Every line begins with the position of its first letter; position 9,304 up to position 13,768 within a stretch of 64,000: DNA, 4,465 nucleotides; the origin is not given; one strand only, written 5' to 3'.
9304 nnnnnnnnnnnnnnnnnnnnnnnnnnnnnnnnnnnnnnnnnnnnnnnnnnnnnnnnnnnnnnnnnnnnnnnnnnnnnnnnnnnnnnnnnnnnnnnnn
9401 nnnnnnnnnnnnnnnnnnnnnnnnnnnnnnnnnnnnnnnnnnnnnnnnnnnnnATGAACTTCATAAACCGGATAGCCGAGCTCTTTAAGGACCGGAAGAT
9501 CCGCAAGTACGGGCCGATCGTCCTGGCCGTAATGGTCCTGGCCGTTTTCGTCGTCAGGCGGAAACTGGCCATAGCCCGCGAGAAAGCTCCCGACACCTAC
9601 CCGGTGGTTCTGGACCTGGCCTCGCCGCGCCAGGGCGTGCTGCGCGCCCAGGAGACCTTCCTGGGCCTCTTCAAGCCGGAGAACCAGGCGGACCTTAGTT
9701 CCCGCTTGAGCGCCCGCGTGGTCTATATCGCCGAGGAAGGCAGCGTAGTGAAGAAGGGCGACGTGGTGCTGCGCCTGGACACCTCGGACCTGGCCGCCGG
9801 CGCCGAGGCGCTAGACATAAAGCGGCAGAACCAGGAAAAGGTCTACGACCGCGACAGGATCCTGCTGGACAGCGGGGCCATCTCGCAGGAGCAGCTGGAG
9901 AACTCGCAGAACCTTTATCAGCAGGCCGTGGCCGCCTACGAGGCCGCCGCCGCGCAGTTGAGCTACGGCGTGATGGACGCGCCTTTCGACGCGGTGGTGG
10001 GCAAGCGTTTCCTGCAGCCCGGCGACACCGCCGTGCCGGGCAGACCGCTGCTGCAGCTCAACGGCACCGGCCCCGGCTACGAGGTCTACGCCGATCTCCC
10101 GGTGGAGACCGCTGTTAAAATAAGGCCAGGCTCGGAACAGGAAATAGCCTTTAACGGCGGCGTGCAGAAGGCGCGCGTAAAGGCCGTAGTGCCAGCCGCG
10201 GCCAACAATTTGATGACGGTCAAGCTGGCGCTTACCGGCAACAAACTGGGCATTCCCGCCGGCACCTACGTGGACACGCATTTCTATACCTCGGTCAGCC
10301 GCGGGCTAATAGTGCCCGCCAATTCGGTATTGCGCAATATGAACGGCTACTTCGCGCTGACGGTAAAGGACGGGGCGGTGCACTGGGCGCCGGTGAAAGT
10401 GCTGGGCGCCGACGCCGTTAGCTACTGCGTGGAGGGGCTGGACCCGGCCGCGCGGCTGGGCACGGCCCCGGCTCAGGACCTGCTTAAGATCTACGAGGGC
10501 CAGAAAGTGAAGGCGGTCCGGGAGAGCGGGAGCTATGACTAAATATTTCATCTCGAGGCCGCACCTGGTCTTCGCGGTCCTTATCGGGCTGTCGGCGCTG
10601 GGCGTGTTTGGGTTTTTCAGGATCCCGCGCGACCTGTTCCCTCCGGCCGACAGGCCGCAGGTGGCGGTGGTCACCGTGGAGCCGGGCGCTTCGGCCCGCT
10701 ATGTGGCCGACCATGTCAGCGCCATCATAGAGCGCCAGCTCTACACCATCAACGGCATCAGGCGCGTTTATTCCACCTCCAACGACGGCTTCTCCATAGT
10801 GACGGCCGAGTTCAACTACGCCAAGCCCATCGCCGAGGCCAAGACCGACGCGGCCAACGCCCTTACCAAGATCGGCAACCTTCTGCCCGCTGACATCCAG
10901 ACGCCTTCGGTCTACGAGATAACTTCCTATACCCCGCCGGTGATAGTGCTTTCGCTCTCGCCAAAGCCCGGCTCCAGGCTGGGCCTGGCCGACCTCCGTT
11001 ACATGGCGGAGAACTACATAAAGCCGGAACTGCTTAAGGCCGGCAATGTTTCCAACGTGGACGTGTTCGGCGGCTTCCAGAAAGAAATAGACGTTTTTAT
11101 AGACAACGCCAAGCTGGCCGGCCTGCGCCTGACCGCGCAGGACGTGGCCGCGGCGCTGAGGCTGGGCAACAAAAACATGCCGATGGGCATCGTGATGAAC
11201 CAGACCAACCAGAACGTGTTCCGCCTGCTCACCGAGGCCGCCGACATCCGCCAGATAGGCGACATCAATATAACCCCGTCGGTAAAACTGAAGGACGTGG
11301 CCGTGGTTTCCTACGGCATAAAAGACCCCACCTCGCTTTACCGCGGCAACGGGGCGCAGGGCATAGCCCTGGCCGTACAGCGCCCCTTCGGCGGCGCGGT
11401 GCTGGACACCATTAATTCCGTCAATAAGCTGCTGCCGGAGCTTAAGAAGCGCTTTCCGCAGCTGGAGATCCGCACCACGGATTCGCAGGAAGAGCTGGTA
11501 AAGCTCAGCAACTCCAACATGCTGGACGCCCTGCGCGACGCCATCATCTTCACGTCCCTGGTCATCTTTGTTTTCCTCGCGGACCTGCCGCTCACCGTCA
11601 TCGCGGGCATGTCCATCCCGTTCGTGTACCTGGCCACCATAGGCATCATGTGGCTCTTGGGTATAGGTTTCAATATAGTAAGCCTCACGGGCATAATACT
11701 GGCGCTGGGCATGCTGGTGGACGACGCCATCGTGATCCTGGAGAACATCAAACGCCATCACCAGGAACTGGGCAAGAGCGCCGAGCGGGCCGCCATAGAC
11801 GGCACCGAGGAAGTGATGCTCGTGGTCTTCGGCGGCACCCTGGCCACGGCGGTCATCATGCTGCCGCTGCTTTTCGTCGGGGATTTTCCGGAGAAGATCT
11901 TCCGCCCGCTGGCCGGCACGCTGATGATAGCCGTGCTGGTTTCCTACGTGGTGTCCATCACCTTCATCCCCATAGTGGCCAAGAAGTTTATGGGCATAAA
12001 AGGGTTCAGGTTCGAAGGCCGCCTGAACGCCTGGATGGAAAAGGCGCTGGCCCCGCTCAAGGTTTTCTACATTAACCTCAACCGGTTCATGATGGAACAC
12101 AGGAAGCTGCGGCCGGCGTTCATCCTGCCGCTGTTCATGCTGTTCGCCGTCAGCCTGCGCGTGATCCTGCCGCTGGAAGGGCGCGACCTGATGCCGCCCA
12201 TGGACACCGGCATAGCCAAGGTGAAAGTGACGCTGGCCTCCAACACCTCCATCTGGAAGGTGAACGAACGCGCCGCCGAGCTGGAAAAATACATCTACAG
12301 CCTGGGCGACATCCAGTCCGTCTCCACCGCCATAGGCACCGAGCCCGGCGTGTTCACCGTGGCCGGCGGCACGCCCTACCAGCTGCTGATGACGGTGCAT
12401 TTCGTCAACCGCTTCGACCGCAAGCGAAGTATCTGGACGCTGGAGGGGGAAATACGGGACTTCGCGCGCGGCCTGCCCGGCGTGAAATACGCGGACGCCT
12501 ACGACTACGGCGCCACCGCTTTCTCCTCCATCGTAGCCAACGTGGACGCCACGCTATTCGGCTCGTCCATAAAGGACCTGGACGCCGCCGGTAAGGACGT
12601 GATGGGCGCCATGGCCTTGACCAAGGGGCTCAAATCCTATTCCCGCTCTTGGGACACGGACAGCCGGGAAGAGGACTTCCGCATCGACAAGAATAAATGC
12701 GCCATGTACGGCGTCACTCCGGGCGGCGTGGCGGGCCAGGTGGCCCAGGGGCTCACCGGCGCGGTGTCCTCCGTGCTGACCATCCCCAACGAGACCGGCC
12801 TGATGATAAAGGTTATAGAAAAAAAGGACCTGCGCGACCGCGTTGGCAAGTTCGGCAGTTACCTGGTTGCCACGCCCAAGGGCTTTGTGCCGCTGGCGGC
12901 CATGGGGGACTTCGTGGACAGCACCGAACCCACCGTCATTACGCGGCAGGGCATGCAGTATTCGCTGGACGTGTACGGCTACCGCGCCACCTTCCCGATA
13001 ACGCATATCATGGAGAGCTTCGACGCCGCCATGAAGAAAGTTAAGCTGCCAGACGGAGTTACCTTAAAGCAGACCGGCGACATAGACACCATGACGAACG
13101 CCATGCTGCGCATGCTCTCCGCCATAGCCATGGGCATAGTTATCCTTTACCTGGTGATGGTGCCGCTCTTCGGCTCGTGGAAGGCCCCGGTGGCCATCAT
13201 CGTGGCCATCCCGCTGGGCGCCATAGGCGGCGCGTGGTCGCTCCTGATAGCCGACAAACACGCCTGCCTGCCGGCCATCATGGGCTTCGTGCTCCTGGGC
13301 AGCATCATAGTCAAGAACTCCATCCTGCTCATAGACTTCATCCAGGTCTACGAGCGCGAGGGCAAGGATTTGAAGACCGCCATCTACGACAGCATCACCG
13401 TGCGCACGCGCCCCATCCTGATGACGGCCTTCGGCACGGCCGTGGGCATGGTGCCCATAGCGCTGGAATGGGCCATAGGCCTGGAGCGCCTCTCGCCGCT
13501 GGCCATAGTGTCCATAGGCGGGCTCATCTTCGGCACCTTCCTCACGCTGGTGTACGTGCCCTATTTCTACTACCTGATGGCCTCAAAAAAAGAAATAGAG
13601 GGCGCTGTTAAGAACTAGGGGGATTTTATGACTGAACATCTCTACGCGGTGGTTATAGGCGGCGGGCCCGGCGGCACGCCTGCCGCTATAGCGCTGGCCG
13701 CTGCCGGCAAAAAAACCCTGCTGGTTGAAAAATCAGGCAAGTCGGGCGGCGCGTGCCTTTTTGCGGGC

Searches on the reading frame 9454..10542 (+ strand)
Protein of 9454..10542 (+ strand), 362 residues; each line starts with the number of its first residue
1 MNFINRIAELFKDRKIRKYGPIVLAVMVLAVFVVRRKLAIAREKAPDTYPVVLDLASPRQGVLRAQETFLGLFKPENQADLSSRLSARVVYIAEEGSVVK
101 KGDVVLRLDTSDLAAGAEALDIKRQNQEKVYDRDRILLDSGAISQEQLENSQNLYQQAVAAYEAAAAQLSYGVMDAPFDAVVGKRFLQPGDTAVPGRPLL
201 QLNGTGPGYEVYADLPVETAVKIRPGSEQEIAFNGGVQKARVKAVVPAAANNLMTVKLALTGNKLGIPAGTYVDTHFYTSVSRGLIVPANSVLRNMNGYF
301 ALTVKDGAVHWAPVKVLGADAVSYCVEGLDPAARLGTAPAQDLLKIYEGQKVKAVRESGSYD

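Call 36: search_protein_families(library=pfam, proteins=[window:9454-10542:+], max_evalue=0.00001)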
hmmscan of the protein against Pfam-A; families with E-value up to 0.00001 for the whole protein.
window:9454-10542:+ (362 aa): 2 families
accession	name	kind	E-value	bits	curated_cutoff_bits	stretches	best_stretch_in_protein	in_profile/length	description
PF16576.10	HlyD_D23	-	1.7e-07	31.2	30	1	77-257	18-196/214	Barrel-sandwich domain of CusB or HlyD membrane-fusion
PF13437.12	HlyD_3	-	2.9e-06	28.4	22.2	0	175-263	3-96/106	HlyD family secretion protein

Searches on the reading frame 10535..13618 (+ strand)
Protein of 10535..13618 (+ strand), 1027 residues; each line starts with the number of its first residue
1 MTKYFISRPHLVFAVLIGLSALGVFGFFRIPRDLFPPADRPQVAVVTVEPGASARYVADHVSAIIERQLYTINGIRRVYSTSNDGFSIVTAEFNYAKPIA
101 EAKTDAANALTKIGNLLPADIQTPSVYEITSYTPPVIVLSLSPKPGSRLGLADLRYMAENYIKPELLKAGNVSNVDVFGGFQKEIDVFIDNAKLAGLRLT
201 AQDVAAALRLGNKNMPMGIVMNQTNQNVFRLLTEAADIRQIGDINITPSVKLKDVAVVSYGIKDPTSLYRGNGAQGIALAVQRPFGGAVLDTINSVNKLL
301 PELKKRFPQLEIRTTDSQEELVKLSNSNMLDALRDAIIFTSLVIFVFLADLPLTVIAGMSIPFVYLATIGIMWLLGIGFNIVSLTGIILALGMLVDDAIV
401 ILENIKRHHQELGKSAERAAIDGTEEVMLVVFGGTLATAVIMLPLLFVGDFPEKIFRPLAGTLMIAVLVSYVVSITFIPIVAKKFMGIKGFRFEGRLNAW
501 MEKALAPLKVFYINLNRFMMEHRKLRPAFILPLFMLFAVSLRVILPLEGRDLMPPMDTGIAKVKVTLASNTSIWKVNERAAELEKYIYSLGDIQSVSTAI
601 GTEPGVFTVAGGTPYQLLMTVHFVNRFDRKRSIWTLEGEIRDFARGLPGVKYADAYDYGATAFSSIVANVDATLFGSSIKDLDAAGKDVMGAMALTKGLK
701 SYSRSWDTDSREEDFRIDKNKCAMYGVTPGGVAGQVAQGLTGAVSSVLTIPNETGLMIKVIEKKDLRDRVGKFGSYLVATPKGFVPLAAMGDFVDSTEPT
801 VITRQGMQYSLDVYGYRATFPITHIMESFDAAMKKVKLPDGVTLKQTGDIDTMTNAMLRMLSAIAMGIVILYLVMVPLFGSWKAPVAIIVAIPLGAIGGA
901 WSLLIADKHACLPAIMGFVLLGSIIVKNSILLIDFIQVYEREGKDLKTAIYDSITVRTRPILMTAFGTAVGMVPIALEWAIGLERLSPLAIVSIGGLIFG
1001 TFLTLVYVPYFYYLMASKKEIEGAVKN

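Call 36: search_protein_families(library=pfam, proteins=[window:10535-13618:+], max_evalue=0.00001)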
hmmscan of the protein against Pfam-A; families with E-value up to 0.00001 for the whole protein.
window:10535-13618:+ (1027 aa): 1 family
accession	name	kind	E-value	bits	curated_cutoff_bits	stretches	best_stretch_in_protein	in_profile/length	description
PF00873.25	ACR_tran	-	5.7e-181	604.1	28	1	1-1015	1-1020/1021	AcrB/AcrD/AcrF family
